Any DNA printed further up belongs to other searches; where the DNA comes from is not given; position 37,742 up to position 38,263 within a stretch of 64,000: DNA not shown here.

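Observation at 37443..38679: Tricistronic RRM protein - IF-1-like protein - unknown protein operon with ATGA-chained junctions and long leader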

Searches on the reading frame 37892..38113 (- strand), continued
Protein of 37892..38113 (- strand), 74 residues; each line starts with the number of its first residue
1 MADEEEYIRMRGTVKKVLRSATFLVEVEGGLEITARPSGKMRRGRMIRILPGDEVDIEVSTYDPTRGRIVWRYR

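Call 33: find_homologous_proteins(query=A3)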
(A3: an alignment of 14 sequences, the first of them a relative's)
Query A3 (14 sequences) (74 aa, profile of the alignment): 8000 proteins with E <= 0.001 among 8000 candidates; the best 120 are listed.
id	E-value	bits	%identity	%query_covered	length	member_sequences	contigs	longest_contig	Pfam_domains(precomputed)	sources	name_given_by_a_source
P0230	1.0e-43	165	97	100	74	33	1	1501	PF01176.26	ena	-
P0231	2.9e-43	163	80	100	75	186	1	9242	PF01176.26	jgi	jgi:translation initiation factor IF-1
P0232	3.6e-43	163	97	100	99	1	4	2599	PF01176.26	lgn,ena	-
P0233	3.6e-43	163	85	100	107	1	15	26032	PF01176.26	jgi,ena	jgi:translation initiation factor IF-1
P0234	4.2e-43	163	82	100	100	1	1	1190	PF01176.26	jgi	jgi:translation initiation factor IF-1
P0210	5.3e-43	163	86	100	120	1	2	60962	PF01176.26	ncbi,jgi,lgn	-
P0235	6.2e-43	162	80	100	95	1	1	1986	PF01176.26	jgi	jgi:translation initiation factor IF-1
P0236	6.7e-43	162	78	100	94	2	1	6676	PF01176.26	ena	-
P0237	7.5e-43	162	80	100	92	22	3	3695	PF01176.26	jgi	jgi:translation initiation factor IF-1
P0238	7.6e-43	162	78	100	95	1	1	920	PF01176.26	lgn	-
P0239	1.2e-42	161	86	100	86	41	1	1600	PF01176.26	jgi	jgi:translation initiation factor IF-1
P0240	1.3e-42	161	80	100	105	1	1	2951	PF01176.26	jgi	jgi:translation initiation factor IF-1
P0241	1.3e-42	161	80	100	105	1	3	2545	PF01176.26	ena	-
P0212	1.3e-42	161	81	100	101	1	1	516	PF01176.26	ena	-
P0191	1.6e-42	161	85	100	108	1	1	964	PF01176.26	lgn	-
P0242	1.6e-42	161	80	100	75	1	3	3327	PF01176.26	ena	-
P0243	1.7e-42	161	86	100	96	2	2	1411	PF01176.26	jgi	jgi:translation initiation factor IF-1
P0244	1.7e-42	161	86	100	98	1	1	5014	PF01176.26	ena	-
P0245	1.8e-42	161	80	100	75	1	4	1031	PF01176.26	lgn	-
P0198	1.9e-42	161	80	100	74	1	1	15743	PF01176.26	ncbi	-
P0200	2.5e-42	160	82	100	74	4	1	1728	PF01176.26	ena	-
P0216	2.8e-42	160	80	100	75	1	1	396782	PF01176.26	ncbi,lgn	-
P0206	3.5e-42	160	78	100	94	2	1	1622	PF01176.26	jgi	jgi:translation initiation factor IF-1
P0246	3.5e-42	160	84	100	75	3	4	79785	PF01176.26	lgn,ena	-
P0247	3.5e-42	160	77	100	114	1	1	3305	PF01176.26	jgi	jgi:translation initiation factor IF-1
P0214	4.1e-42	160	78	100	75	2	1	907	PF01176.26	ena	-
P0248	4.2e-42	160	85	100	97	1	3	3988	PF01176.26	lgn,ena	-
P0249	4.3e-42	160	88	100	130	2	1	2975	PF01176.26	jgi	-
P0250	4.3e-42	160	85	100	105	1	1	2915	PF01176.26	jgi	jgi:translation initiation factor IF-1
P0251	4.5e-42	160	85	100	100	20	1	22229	PF01176.26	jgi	jgi:translation initiation factor IF-1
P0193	4.7e-42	160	78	100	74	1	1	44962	PF01176.26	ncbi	ncbi:MAG: translation initiation factor IF-1 [Acidimicrobiia bacterium]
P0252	6.6e-42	159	81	99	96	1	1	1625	PF01176.26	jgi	jgi:translation initiation factor IF-1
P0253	7.0e-42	159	92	100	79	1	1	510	PF01176.26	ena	-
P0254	7.0e-42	159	92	100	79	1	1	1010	PF01176.26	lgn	-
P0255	8.0e-42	159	92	99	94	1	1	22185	PF01176.26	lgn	-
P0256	9.0e-42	159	78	100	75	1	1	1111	PF01176.26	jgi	-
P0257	9.0e-42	159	89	100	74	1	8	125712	PF01176.26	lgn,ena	-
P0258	1.1e-41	158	93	100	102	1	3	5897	PF01176.26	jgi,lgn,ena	-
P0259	1.3e-41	158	81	97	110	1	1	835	PF01176.26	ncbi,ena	-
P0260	1.3e-41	158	92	100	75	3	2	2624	PF01176.26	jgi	jgi:translation initiation factor IF-1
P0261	1.8e-41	158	84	100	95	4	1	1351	PF01176.26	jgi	-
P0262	2.1e-41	157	78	100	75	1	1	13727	PF01176.26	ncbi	-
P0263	2.6e-41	157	91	100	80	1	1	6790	PF01176.26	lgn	-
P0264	2.6e-41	157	91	100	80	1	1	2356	PF01176.26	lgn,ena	-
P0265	3.0e-41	157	88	100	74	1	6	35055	PF01176.26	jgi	jgi:translation initiation factor IF-1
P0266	3.2e-41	157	89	100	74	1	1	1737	PF01176.26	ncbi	-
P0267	1.2e-40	155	84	99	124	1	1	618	PF01176.26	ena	-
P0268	1.3e-40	155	89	100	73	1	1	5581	PF01176.26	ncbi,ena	-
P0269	1.4e-40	155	86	100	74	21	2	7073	PF01176.26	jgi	jgi:translation initiation factor IF-1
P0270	1.6e-40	155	85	100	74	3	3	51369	PF01176.26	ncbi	-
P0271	1.6e-40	155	81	100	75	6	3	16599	PF01176.26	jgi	jgi:translation initiation factor IF-1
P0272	1.7e-40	155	84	100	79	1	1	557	PF01176.26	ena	-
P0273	1.7e-40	155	88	100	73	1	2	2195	PF01176.26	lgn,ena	-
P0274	1.9e-40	154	84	100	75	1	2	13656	PF01176.26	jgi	jgi:translation initiation factor IF-1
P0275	1.9e-40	154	81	100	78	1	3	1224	PF01176.26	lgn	-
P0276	2.2e-40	154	84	100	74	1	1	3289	PF01176.26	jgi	jgi:translation initiation factor IF-1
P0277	2.6e-40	154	87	96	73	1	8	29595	PF01176.26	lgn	-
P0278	3.4e-40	154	86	100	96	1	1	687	PF01176.26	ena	-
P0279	3.5e-40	154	86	100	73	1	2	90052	PF01176.26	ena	-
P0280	3.6e-40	154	87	96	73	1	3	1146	PF01176.26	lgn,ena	-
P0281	3.8e-40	153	84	100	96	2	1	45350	PF01176.26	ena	-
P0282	3.9e-40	153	82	96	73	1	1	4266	PF01176.26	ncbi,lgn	-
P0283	4.4e-40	153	86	100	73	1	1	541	PF01176.26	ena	-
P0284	4.4e-40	153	87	96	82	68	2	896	PF01176.26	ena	-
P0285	4.5e-40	153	82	96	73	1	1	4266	PF01176.26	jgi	-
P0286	4.5e-40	153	80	96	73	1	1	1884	PF01176.26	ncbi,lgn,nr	ncbi:MAG TPA: translation initiation factor IF-1 [Actinobacteria bacterium]|nr:translation initiatio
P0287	6.7e-40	153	87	96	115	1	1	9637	PF01176.26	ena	-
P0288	9.4e-40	152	80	96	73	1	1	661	PF01176.26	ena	-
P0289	1.1e-39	152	82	96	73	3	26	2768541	PF01176.26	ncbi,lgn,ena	-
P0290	2.0e-39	151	82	100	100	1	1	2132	PF01176.26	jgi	-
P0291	2.6e-39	151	82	96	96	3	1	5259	PF01176.26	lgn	-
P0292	3.1e-39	151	84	100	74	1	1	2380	PF01176.26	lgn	-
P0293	6.2e-39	150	84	100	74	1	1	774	PF01176.26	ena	-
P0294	6.3e-39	150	85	96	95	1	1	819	PF01176.26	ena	-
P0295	6.7e-39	149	84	93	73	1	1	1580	PF01176.26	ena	-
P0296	6.9e-39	149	82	100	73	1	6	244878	PF01176.26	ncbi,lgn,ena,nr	ncbi:translation initiation factor IF-1 [bacterium BMS3Abin02]|nr:translation initiation factor IF-1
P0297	9.3e-39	149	81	100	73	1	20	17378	PF01176.26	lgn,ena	-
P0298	9.9e-39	149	85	96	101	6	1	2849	PF01176.26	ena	-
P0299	1.1e-38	149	82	100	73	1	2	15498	PF01176.26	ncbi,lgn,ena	-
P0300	1.1e-38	149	82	100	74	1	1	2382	PF01176.26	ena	-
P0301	1.2e-38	149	85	96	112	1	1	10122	PF01176.26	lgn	-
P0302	1.6e-38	148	99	92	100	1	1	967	PF01176.26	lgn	-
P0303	2.4e-38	148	88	100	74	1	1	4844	PF01176.26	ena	-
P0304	4.2e-38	147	81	100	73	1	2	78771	PF01176.26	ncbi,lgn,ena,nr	ncbi:MAG: translation initiation factor IF-1 [Actinobacteria bacterium]|nr:translation initiation fa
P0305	4.9e-38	147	83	96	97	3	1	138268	PF01176.26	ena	-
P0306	5.1e-38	147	80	100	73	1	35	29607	PF01176.26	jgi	jgi:translation initiation factor IF-1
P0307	5.4e-38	147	84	100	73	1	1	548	PF01176.26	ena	-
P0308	5.5e-38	147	80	100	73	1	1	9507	PF01176.26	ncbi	-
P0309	5.8e-38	146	81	100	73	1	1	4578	PF01176.26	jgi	-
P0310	6.8e-38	146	83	96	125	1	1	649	PF01176.26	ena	-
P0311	7.2e-38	146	83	96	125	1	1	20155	PF01176.26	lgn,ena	-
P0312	9.0e-38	146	80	100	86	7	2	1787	PF01176.26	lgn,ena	-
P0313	1.3e-37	145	82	100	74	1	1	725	PF01176.26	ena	-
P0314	1.3e-37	145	78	100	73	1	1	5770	PF01176.26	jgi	jgi:translation initiation factor IF-1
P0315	1.4e-37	145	78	100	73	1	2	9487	PF01176.26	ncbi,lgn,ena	ncbi:MAG: translation initiation factor IF-1 [Acidimicrobiia bacterium]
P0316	1.6e-37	145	80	100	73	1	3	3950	PF01176.26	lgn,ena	-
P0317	1.7e-37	145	86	99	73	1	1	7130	PF01176.26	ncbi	-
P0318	1.8e-37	145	84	95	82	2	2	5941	PF01176.26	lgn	-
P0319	5.0e-37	143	78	100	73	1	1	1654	PF01176.26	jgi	-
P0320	5.7e-37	143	77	100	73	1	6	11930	PF01176.26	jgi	-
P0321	6.4e-37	143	78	100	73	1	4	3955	PF01176.26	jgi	-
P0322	1.1e-36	142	85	99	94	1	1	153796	PF01176.26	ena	-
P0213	1.1e-36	142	78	100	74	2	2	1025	PF01176.26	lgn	-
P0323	1.4e-36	142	81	100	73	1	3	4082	PF01176.26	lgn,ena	-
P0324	1.8e-36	142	80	100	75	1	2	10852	PF01176.26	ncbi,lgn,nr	ncbi:MAG: translation initiation factor IF-1 [Actinomycetota bacterium]|nr:translation initiation fa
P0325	2.1e-36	141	80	95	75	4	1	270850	PF01176.26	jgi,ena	jgi:translation initiation factor IF-1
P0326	2.4e-36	141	81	99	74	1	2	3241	PF01176.26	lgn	-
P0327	3.3e-36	141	81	97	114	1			PF01176.26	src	-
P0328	3.6e-36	141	79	100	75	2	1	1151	PF01176.26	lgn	-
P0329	4.9e-36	140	80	100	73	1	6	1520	PF01176.26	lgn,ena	-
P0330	5.2e-36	140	78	100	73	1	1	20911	PF01176.26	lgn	-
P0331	1.0e-35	139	81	100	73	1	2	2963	PF01176.26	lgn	-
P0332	1.2e-35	139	79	95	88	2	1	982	PF01176.26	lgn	-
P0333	1.3e-35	139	77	100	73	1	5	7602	PF01176.26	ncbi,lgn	ncbi:MAG: translation initiation factor IF-1 [Acidimicrobiia bacterium]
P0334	1.5e-35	139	80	100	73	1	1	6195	PF01176.26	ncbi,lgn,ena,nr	ncbi:MAG TPA: translation initiation factor IF-1 [Acidimicrobiia bacterium]|nr:translation initiatio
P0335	1.7e-35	139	79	97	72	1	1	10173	PF01176.26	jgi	jgi:translation initiation factor IF-1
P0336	1.7e-35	139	80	100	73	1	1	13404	PF01176.26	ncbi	ncbi:MAG: translation initiation factor IF-1 [Actinomycetota bacterium]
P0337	1.8e-35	138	78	100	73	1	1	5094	PF01176.26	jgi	jgi:translation initiation factor IF-1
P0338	1.9e-35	138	77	100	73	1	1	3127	PF01176.26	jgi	jgi:translation initiation factor IF-1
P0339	2.0e-35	138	79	97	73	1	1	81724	PF01176.26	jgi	jgi:translation initiation factor IF-1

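Call 53: search_protein_families(library=pfam, proteins=[L087:6735-8387:-, L087:8525-9892:-, L087:10736-12118:+, L087:12132-13502:-, L087:10222-10857:-, L063:7338-9188:-, L063:9246-9974:+, L063:10250-11077:+, L063:11054-12106:-, L063:12127-13098:-], max_evalue=0.001)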
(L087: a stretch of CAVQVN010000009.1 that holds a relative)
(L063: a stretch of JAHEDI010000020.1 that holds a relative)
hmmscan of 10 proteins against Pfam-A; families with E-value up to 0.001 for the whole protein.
L087:6735-8387:- (550 aa): 3 families
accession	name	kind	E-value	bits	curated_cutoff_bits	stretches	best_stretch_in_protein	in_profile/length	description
PF00072.30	Response_reg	-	9e-39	132.5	30.2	2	431-543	1-110/111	Response regulator receiver domain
PF02518.31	HATPase_c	-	3.3e-28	98.8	26.4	1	151-265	1-109/111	Histidine kinase-, DNA gyrase B-, and HSP90-like ATPase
PF00512.31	HisKA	-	4.6e-20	71.9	26.9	1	39-104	1-66/66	His Kinase A (phospho-acceptor) domain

L087:8525-9892:- (455 aa): 2 families
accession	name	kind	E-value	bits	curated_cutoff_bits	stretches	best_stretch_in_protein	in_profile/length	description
PF04055.27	Radical_SAM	-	5.5e-12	46.6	29.5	1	183-321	3-142/166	Radical SAM superfamily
PF02310.24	B12-binding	-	2e-05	24.8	32.1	1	18-124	3-115/121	B12 binding domain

L087:10736-12118:+ (460 aa): 3 families
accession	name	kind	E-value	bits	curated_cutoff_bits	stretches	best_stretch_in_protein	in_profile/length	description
PF13365.12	Trypsin_2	-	4.6e-24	86.2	27.6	1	69-206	1-144/144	Trypsin-like peptidase domain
PF00089.32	Trypsin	-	5.6e-06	26.8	20.6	1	68-210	26-198/220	Trypsin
PF04151.21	PPC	-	0.00083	20.6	25.9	0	372-443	1-69/70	Bacterial pre-peptidase C-terminal domain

L087:12132-13502:- (456 aa): 6 families
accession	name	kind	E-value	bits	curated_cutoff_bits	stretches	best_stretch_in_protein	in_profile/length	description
PF02518.31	HATPase_c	-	3.6e-28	98.7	26.4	1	340-450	2-110/111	Histidine kinase-, DNA gyrase B-, and HSP90-like ATPase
PF00512.31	HisKA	-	1.4e-18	67.1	26.9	1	227-294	2-66/66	His Kinase A (phospho-acceptor) domain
PF13185.12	GAF_2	-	2.7e-15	57.2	28.6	1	55-198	4-136/136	GAF domain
PF01590.32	GAF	-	7.9e-10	39.8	22.4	1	55-195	2-131/133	GAF domain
PF13581.12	HATPase_c_2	-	4.3e-05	24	27.4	1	325-426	14-111/127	Histidine kinase-like ATPase domain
PF13492.12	GAF_3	-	0.00074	20.4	27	0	148-196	78-126/129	GAF domain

L087:10222-10857:- (211 aa): 0 families

L063:7338-9188:- (616 aa): 1 family
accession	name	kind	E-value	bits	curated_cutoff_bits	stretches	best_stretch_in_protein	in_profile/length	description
PF00082.27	Peptidase_S8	-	5.5e-41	141.2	21.8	1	170-452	1-278/288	Subtilase family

L063:9246-9974:+ (242 aa): 1 family
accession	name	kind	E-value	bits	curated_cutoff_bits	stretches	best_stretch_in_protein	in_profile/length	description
PF21946.1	LppM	-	9.1e-12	45.9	27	1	28-192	9-151/153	LppM domain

L063:10250-11077:+ (275 aa): 2 families
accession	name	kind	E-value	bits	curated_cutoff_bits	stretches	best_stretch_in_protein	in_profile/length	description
PF01555.25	N6_N4_Mtase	-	6.8e-48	164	26.7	1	22-264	1-220/221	DNA methylase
PF03602.21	Cons_hypoth95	-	0.00058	20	24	0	11-36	101-128/182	Conserved hypothetical protein 95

L063:11054-12106:- (350 aa): 1 family
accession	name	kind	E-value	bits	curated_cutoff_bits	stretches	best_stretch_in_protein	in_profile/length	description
PF01636.29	APH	-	2.7e-43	148.9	23.2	1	36-263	1-218/239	Phosphotransferase enzyme family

L063:12127-13098:- (323 aa): 8 families
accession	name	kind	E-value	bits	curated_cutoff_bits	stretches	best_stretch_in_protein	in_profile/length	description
PF01476.26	LysM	-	3.1e-49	165.1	20.9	3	32-75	1-43/43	LysM domain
PF01551.29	Peptidase_M23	-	2.2e-16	60.2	28.7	1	219-313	2-96/96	Peptidase family M23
PF23473.1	LysM3_LYK4_5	-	4e-15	56.1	29.3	1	32-67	5-39/48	LYK4/5 LysM3 domain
PF23472.1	LysM2_CERK1_LYK3_4_5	-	1.9e-08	34.5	27.4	0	30-75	6-54/56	LYK3/4/5 LysM2 domain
PF23446.1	LysM1_NFP_LYK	-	1.9e-06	29.1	36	0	86-123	6-46/60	NFP/LYK LysM1 domain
PF23577.1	LysM_RLK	-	3.1e-05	24.3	27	0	32-52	3-23/44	LysM domain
PF04225.17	LysM_OapA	-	0.00025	21.6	22.3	0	31-70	4-47/85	Opacity-associated protein A LysM-like domain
PF13693.12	HTH_35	-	0.00077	19.8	25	0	152-179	13-40/75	Winged helix-turn-helix DNA-binding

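Call 54: find_encoding_contigs(protein=P0296, flank=5000, max_places=4)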
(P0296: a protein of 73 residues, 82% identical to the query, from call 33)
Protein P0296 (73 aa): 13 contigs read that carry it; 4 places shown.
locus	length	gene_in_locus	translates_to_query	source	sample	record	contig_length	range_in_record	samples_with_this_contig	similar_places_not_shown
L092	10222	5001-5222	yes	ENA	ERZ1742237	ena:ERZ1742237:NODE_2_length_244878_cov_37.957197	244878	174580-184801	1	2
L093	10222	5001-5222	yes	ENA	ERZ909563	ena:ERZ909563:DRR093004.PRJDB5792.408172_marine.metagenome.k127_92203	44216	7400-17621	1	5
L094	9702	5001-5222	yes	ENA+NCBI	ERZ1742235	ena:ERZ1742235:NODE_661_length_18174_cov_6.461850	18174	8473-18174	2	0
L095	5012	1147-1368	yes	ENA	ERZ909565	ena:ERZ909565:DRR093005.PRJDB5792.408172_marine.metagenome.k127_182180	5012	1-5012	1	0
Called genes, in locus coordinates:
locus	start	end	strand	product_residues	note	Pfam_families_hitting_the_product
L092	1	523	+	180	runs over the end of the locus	PF00347:Ribosomal_L6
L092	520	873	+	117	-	PF00861:Ribosomal_L18p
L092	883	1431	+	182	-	PF00333:Ribosomal_S5, PF03719:Ribosomal_S5_C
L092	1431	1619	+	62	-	PF00327:Ribosomal_L30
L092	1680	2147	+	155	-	PF00828:Ribosomal_L27A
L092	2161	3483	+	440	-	PF00344:SecY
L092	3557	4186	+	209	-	PF00406:ADK, PF13207:AAA_17, PF05191:ADK_lid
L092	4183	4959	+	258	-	PF00557:Peptidase_M24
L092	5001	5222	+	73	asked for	PF01176:eIF-1a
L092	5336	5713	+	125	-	PF00416:Ribosomal_S13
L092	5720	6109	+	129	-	PF00411:Ribosomal_S11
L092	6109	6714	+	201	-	PF00163:Ribosomal_S4, PF01479:S4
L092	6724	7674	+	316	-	PF01193:RNA_pol_L, PF01000:RNA_pol_A_bac, PF03118:RNA_pol_A_CTD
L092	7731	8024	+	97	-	PF01196:Ribosomal_L17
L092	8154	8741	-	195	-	PF02627:CMD (weak)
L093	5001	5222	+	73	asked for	PF01176:eIF-1a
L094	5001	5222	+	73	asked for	PF01176:eIF-1a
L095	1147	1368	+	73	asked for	PF01176:eIF-1a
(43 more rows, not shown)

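Call 55: list_cluster_members(proteins=[P0315, P0333, P0334, P0304, P0299, P0308, P0336, P0286, P0317, P0324])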
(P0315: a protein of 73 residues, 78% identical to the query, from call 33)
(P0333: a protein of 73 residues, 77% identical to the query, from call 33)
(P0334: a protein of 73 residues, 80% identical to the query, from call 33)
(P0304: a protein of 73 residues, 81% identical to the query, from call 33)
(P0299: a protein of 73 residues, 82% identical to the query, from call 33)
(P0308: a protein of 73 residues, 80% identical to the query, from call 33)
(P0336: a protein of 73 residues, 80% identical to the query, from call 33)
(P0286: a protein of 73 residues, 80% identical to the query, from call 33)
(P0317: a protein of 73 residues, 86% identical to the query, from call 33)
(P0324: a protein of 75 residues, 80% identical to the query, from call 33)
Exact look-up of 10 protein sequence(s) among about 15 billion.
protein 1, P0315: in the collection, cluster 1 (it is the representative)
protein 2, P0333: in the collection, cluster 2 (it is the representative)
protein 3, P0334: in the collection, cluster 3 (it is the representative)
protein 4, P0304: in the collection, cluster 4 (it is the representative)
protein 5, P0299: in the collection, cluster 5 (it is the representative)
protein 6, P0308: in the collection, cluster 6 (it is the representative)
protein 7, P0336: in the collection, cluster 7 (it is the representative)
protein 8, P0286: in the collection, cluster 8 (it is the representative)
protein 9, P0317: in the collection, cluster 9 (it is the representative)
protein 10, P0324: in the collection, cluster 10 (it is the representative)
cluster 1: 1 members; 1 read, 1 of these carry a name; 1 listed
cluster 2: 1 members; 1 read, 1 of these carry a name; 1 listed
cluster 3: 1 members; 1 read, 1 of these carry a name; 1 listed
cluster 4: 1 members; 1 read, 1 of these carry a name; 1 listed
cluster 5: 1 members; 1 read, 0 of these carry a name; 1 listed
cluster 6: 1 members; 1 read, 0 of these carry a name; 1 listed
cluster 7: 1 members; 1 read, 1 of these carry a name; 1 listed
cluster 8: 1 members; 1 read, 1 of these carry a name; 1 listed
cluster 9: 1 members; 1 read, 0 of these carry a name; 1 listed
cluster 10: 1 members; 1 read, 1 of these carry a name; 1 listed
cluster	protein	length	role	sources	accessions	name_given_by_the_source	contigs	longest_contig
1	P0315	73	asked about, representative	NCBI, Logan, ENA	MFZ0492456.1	MAG: translation initiation factor IF-1 [Acidimicrobiia bacterium]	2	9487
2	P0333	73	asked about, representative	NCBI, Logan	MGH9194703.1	MAG: translation initiation factor IF-1 [Acidimicrobiia bacterium]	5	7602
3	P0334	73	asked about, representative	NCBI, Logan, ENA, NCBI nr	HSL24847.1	MAG TPA: translation initiation factor IF-1 [Acidimicrobiia bacterium] | translation initiation factor IF-1 [Acidimicrobiia bacterium]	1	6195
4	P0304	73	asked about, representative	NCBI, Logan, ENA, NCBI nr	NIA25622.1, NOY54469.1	MAG: translation initiation factor IF-1 [Actinobacteria bacterium] | translation initiation factor IF-1 [Gammaproteobacteria bacterium]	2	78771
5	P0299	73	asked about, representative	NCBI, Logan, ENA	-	-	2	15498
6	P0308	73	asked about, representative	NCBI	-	-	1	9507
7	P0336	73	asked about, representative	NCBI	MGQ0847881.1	MAG: translation initiation factor IF-1 [Actinomycetota bacterium]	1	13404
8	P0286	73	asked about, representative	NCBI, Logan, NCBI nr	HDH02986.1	MAG TPA: translation initiation factor IF-1 [Actinobacteria bacterium] | translation initiation factor IF-1 [Actinomycetota bacterium]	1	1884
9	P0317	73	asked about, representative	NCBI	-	-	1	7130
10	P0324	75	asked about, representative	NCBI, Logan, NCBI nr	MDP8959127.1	MAG: translation initiation factor IF-1 [Actinomycetota bacterium] | translation initiation factor IF-1 [Actinomycetota bacterium]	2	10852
